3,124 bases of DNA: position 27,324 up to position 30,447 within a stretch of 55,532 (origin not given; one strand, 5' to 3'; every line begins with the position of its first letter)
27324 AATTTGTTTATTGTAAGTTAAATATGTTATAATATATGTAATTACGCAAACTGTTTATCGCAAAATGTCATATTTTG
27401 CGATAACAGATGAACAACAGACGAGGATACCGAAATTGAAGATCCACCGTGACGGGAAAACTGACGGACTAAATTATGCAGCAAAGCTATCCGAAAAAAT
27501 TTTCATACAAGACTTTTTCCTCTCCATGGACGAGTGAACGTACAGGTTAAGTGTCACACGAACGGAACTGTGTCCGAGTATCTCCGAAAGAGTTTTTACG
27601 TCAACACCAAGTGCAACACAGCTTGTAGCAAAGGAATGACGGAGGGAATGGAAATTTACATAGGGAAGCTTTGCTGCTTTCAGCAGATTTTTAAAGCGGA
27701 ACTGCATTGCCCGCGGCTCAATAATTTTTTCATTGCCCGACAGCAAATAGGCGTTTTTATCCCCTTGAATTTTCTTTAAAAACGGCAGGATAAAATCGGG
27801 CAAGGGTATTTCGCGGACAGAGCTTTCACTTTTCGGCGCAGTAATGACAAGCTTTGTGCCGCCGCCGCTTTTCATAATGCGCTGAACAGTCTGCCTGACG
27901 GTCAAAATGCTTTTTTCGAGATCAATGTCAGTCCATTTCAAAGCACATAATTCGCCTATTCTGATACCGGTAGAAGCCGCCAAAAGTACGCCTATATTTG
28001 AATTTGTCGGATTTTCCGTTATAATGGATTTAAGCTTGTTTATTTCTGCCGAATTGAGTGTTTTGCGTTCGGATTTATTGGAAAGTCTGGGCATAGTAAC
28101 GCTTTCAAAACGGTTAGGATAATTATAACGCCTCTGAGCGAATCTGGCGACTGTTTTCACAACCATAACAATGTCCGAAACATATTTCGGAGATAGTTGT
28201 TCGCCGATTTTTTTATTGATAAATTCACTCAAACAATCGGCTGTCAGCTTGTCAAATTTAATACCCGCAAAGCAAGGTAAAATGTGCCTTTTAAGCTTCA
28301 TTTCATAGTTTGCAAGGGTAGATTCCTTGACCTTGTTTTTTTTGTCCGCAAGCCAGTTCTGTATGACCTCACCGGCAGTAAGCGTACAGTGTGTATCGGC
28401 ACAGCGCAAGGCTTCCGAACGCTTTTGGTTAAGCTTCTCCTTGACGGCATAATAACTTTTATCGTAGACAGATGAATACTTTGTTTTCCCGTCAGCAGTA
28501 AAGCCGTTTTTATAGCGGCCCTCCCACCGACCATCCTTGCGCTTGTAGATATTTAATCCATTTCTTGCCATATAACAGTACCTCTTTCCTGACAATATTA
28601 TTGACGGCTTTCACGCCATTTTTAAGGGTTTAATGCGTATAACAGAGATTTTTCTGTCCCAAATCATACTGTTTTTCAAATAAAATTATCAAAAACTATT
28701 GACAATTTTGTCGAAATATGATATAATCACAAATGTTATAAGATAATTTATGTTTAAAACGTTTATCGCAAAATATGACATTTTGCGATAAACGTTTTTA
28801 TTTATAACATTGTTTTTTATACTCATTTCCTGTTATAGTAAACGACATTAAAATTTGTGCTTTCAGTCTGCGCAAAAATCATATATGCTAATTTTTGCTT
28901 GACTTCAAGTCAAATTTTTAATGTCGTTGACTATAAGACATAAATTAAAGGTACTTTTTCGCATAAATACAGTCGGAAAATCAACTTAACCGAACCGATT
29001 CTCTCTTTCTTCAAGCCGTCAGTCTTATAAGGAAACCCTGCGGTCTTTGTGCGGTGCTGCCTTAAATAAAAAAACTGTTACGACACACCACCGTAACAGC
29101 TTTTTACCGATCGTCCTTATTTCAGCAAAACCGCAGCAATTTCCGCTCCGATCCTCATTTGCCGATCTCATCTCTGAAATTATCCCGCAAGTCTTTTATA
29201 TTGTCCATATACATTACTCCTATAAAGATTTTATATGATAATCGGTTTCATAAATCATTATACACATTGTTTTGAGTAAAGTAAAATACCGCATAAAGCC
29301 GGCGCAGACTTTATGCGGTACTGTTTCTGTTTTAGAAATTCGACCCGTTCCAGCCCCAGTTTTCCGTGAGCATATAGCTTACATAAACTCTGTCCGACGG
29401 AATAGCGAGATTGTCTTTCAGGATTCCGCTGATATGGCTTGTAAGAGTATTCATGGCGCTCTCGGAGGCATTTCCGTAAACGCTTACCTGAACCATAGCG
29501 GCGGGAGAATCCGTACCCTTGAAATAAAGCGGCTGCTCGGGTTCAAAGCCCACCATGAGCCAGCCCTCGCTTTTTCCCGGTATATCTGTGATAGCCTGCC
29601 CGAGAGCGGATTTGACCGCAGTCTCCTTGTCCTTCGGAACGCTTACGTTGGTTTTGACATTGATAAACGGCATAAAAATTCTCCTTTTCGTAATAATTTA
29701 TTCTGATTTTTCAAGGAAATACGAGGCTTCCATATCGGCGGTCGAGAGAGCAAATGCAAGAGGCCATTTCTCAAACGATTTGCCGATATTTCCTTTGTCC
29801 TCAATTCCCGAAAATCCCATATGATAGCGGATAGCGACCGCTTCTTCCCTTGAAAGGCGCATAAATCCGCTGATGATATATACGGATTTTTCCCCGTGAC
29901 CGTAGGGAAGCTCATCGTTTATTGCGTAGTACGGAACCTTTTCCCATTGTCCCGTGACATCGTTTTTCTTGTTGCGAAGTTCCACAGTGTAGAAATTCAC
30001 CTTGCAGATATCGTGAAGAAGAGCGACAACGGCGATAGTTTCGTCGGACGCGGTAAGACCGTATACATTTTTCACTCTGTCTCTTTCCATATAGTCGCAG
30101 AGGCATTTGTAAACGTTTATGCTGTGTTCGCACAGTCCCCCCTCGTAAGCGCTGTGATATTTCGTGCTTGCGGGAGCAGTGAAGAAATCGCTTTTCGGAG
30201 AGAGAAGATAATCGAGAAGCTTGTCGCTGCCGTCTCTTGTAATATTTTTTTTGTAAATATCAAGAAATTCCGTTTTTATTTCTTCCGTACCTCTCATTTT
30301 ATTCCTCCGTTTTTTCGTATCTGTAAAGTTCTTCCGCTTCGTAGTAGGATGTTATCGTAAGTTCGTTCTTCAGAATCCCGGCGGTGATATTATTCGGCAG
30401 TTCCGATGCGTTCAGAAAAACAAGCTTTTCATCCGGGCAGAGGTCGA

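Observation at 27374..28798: Recombinase gene bracketed by two identical-arm palindromes with reverse-complement spacers, plus an orphan consensus promoter: possible invertible switch facing the RiPP operon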

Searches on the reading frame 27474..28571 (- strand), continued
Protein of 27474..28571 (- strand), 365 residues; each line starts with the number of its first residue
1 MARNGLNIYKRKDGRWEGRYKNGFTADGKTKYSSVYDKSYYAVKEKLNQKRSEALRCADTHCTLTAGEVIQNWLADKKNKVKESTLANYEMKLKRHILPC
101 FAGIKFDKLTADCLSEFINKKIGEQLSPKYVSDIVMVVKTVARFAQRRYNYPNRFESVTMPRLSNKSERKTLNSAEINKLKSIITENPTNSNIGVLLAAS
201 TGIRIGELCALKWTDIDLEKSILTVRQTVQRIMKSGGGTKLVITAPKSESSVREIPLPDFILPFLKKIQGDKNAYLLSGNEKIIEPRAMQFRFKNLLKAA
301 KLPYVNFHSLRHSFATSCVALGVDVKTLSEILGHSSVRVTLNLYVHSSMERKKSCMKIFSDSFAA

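Call 66: fold_search(model_id=the predicted structure, library=pdb)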
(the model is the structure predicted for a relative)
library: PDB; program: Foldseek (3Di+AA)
matches with E <= 10: 367; with E <= 0.001: 84
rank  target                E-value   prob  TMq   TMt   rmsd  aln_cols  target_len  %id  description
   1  6emz_A                7.1e-16  1.00  0.65  0.73   4.8       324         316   21  Structure of the Tn1549 transposon Integrase (aa 82-397, R225K) in complex with circular intermediate DNA (CI5-DNA) (released 2018-04-04)
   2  6en2_A                1.5e-15  1.00  0.64  0.74   4.5       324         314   21  Structure of the Tn1549 transposon Integrase (aa 82-397, R225K) in complex with a circular intermediate DNA (CI6b-DNA) (released 2018-04-04)
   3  6emy_A                4.0e-15  1.00  0.65  0.74   4.6       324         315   21  Structure of the Tn1549 transposon Integrase (aa 82-397, Y379F) in complex with transposon right end DNA (released 2018-04-04)
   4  6emy_B                3.2e-14  1.00  0.66  0.75   4.8       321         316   21  Structure of the Tn1549 transposon Integrase (aa 82-397, Y379F) in complex with transposon right end DNA (released 2018-04-04)
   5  1z1b_B                5.5e-14  1.00  0.54  0.56  16.2       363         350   19  Crystal structure of a lambda integrase dimer bound to a COC' core site (released 2005-06-28)
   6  6en0_B                1.2e-13  1.00  0.63  0.73   4.8       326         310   22  Structure of the Tn1549 transposon Integrase (aa 82-397) in complex with circular intermediate DNA (CI5-DNA) (released 2018-04-04)
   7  5hxy_A                2.2e-13  1.00  0.42  0.54  16.9       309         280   22  Crystal structure of XerA recombinase (released 2017-02-01)
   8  1z1b_A                3.0e-13  1.00  0.57  0.59  16.7       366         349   18  Crystal structure of a lambda integrase dimer bound to a COC' core site (released 2005-06-28)
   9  5hxy_C                4.2e-13  1.00  0.41  0.54  15.9       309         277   21  Crystal structure of XerA recombinase (released 2017-02-01)
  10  1z1g_A                4.7e-13  1.00  0.55  0.57  15.8       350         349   19  Crystal structure of a lambda integrase tetramer bound to a Holliday junction (released 2005-06-28)
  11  6en0_A                5.2e-13  1.00  0.64  0.75   4.3       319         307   21  Structure of the Tn1549 transposon Integrase (aa 82-397) in complex with circular intermediate DNA (CI5-DNA) (released 2018-04-04)
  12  1z1g_B                8.0e-13  1.00  0.55  0.59  15.6       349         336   19  Crystal structure of a lambda integrase tetramer bound to a Holliday junction (released 2005-06-28)
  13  5j0n_F                1.3e-12  1.00  0.54  0.56  19.2       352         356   19  Lambda excision HJ intermediate (released 2017-02-08)
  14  5hxy_D                2.0e-12  1.00  0.40  0.52  17.3       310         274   20  Crystal structure of XerA recombinase (released 2017-02-01)
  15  5hxy_B                2.6e-12  1.00  0.41  0.54  16.1       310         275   21  Crystal structure of XerA recombinase (released 2017-02-01)
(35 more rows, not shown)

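Call 68: find_related_loci(query=A1, collection=viral_contigs, flank=4000)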
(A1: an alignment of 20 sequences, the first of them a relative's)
Query A1 (365 aa) in viral_contigs; peptide patterns used: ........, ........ (x = any residue, [..] = any of these).
154 stretches matched a pattern; 128 encode a relative of the query (tblastn E <= 1e-3); the best 80 are kept; 80 distinct loci.
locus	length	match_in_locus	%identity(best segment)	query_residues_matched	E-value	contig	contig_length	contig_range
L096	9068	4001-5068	47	6-363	7e-108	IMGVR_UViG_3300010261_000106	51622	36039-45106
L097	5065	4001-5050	48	1-359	4e-106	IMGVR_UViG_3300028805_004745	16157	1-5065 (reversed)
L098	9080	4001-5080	47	3-363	4e-101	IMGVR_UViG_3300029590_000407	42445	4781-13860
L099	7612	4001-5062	48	3-357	2e-100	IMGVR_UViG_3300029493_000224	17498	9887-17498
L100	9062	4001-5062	48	3-357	2e-100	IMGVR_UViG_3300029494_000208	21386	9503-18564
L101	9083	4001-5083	43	1-353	7e-94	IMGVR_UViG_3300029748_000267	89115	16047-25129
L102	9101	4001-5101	43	1-356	7e-87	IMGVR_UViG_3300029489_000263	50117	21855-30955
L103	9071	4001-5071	41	3-352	2e-84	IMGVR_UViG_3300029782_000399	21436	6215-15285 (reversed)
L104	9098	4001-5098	41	1-360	3e-80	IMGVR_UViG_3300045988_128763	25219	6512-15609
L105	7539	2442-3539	41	1-360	3e-80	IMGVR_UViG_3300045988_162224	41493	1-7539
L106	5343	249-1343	39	1-352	3e-80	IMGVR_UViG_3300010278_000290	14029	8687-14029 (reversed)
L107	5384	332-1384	38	1-337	3e-71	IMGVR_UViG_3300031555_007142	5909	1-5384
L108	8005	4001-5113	40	1-356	1e-70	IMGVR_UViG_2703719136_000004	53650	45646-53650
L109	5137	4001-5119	38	1-361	7e-70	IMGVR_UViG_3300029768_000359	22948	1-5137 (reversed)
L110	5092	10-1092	36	5-357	2e-68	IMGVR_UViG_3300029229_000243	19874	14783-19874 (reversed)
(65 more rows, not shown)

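Call 69: search_dna_similar(query=window:27474-28571:-, collection=plasmids, mode=protein, max_rows=15, max_evalue=1e-40)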
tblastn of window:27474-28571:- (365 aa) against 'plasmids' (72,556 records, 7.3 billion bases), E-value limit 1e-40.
Records with a match: 12; places in all: 20; records where one place covers at least 80% of the query: 12.
Best place of each record, by identity: <60% 12.
By first word of the organism name: Enterococcus 7; Phocaeicola 2; Ruminococcus 1; Vescimonas 1; Bacteroides 1.
By predicted mobility (MOB-suite, as given by PLSDB): non-mobilizable 10; conjugative 1; mobilizable 1.
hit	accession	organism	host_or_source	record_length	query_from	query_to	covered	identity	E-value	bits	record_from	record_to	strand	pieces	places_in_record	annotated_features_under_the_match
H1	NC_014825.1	Ruminococcus albus 7 = DSM 20455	-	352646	4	360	98%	46.5%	1e-100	333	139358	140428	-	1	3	site-specific integrase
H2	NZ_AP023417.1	Vescimonas fastidiosa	Homo sapiens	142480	1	352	96%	37.7%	2e-72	252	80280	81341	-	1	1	site-specific integrase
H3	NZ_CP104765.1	Enterococcus raffinosus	Homo sapiens,urine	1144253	2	352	96%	35.4%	1e-57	209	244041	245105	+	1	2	record has no annotation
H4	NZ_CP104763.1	Enterococcus raffinosus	-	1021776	3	352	96%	34.6%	8e-54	198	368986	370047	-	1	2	record has no annotation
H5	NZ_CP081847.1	Enterococcus raffinosus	Homo sapiens,feces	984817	1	352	96%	34.4%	8e-57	206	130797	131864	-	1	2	site-specific integrase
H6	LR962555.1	Enterococcus faecalis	-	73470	1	356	98%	33.9%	1e-53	197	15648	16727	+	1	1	record has no annotation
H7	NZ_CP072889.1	Enterococcus raffinosus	stream/river surface water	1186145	3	352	96%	34.2%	8e-54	198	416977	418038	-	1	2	record has no annotation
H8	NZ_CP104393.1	Enterococcus raffinosus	fermented food (Meju)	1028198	3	352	96%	33.3%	2e-54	199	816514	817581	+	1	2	record has no annotation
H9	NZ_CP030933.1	Enterococcus gilvus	cow,milk,milk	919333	5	352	95%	33.2%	5e-56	204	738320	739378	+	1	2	site-specific integrase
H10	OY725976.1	Phocaeicola massiliensis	-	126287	65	359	81%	38.6%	1e-55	203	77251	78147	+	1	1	none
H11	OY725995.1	Phocaeicola massiliensis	-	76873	65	361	81%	36.8%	2e-50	188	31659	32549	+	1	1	record has no annotation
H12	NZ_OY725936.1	Bacteroides finegoldii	-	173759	65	359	81%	36.9%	1e-54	200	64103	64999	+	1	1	site-specific integrase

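Call 70: get_annotated_region(hit=H1, flank=4000)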
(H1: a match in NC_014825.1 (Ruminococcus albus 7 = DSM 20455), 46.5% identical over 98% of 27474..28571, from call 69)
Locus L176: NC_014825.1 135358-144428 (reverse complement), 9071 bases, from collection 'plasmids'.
description: Ruminococcus albus 7 = DSM 20455 plasmid pRUMAL02, complete sequence
organism: Ruminococcus albus 7 = DSM 20455 (NCBI taxid 697329)
taxonomy: Bacteria; Bacillota; Clostridia; Eubacteriales; Oscillospiraceae; Ruminococcus; Ruminococcus albus; Ruminococcus albus 7 = DSM 20455
host: -; source: -; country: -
typing (MOB-suite, as given by PLSDB): conjugative; replicon rep_cluster_1045; relaxase MOBP; mating-pair formation MPF_T
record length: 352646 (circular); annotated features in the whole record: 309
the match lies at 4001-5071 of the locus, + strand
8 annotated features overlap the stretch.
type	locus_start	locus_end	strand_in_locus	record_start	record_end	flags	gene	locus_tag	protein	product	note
CDS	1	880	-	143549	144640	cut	-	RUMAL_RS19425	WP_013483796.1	hypothetical protein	-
CDS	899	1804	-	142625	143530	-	-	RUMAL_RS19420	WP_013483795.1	hypothetical protein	-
CDS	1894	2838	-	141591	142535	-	-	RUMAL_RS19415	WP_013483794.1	tyrosine-type recombinase/integrase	GO:0015074 - DNA integration [Evidence IEA]; GO:0006310 - DNA recombination [Evidence IEA]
CDS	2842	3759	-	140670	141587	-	-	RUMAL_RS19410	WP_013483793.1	tyrosine-type recombinase/integrase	-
CDS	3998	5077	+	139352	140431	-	-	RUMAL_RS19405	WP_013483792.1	site-specific integrase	GO:0015074 - DNA integration [Evidence IEA]; GO:0006310 - DNA recombination [Evidence IEA]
CDS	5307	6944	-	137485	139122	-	-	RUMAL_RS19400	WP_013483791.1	recombinase family protein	GO:0006310 - DNA recombination [Evidence IEA]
CDS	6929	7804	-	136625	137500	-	-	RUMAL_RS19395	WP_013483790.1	recombinase family protein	-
CDS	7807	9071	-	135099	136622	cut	-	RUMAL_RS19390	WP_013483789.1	recombinase family protein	GO:0006310 - DNA recombination [Evidence IEA]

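Call 81: find_encoding_contigs(protein=P0078, flank=3000, max_places=10)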
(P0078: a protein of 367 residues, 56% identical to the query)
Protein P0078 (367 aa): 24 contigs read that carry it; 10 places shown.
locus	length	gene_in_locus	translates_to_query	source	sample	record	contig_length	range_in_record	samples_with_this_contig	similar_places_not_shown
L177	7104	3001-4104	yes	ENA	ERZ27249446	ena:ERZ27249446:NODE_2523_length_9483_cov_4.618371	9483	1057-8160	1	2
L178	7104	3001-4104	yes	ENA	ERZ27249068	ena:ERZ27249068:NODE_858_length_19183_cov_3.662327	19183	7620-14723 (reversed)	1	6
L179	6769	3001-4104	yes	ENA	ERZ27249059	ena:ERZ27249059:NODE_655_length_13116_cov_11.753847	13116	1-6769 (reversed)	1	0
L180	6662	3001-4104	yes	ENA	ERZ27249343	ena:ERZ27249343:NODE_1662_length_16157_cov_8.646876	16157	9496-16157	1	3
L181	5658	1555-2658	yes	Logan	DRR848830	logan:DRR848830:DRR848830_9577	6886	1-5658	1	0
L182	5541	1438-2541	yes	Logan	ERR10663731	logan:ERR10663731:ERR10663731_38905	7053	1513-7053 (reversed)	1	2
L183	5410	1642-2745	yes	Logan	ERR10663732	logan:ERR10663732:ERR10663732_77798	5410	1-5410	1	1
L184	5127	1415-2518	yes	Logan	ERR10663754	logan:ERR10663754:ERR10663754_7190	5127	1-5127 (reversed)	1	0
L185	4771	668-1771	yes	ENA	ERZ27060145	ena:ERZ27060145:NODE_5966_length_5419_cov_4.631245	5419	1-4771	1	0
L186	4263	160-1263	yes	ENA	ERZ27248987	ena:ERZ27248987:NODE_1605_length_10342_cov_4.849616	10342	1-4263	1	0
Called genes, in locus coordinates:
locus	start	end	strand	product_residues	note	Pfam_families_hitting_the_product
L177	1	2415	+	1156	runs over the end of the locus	?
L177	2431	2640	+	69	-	-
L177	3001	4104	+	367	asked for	PF14659:Phage_int_SAM_3, PF00589:Phage_integrase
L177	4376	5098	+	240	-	PF00072:Response_reg, PF04397:LytTR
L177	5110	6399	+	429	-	PF14501:HATPase_c_5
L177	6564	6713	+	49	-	-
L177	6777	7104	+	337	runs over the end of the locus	-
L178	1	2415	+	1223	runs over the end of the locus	PF08401:ArdcN, PF12960:DUF3849, PF14191:YodL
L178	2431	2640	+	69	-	-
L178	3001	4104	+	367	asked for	PF14659:Phage_int_SAM_3, PF00589:Phage_integrase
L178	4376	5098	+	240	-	PF00072:Response_reg, PF04397:LytTR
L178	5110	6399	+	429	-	PF14501:HATPase_c_5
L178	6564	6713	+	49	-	-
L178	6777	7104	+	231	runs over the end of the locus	-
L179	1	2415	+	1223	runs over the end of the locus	PF08401:ArdcN, PF12960:DUF3849, PF14191:YodL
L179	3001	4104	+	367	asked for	PF14659:Phage_int_SAM_3, PF00589:Phage_integrase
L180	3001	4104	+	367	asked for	PF14659:Phage_int_SAM_3, PF00589:Phage_integrase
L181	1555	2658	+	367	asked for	PF14659:Phage_int_SAM_3, PF00589:Phage_integrase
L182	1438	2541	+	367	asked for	PF14659:Phage_int_SAM_3, PF00589:Phage_integrase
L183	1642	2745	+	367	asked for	PF14659:Phage_int_SAM_3, PF00589:Phage_integrase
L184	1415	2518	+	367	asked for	PF14659:Phage_int_SAM_3, PF00589:Phage_integrase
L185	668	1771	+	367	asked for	PF14659:Phage_int_SAM_3, PF00589:Phage_integrase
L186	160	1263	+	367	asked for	PF14659:Phage_int_SAM_3, PF00589:Phage_integrase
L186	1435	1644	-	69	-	-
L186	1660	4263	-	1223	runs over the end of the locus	PF08401:ArdcN, PF12960:DUF3849, PF14191:YodL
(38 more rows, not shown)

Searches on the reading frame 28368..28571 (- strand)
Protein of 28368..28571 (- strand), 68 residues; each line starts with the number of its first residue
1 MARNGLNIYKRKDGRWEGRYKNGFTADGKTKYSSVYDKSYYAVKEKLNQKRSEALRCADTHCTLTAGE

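Call 51: search_protein_families(library=pfam, proteins=[window:28368-28571:-], max_evalue=10)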
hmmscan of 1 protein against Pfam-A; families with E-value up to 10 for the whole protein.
seq(68 aa): 1 family
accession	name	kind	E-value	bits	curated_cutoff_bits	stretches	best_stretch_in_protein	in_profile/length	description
PF18540.6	DUF5626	-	0.016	16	26.7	1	7-53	40-84/120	Domain of unknown function (DUF5626)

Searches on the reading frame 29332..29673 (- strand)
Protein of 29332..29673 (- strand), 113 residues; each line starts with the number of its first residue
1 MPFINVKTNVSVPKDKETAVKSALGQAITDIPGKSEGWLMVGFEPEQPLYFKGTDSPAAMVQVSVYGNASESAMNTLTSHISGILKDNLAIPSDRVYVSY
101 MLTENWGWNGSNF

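Call 8: search_protein_families(library=pfam, proteins=[window:29332-29673:-], max_evalue=0.001)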
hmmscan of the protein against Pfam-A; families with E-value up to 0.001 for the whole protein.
window:29332-29673:- (113 aa): 1 family
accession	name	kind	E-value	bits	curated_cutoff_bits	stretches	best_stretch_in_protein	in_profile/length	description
PF01187.23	MIF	-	2.6e-13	50.7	22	1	2-113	1-113/114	Macrophage migration inhibitory factor (MIF)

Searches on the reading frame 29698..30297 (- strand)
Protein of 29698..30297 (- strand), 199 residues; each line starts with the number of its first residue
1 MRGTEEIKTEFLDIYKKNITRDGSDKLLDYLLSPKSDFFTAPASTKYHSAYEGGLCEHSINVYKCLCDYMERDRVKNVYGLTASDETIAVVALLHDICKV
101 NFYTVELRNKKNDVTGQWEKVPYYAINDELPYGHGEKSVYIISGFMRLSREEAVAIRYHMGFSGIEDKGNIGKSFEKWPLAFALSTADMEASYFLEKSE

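Call 8: search_protein_families(library=pfam, proteins=[window:29698-30297:-], max_evalue=0.001)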
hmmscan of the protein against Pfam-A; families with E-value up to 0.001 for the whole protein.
window:29698-30297:- (199 aa): 1 family
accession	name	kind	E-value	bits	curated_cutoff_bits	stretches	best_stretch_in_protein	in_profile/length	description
PF01966.28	HD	-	1.2e-06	29.2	22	1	57-166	3-92/116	HD domain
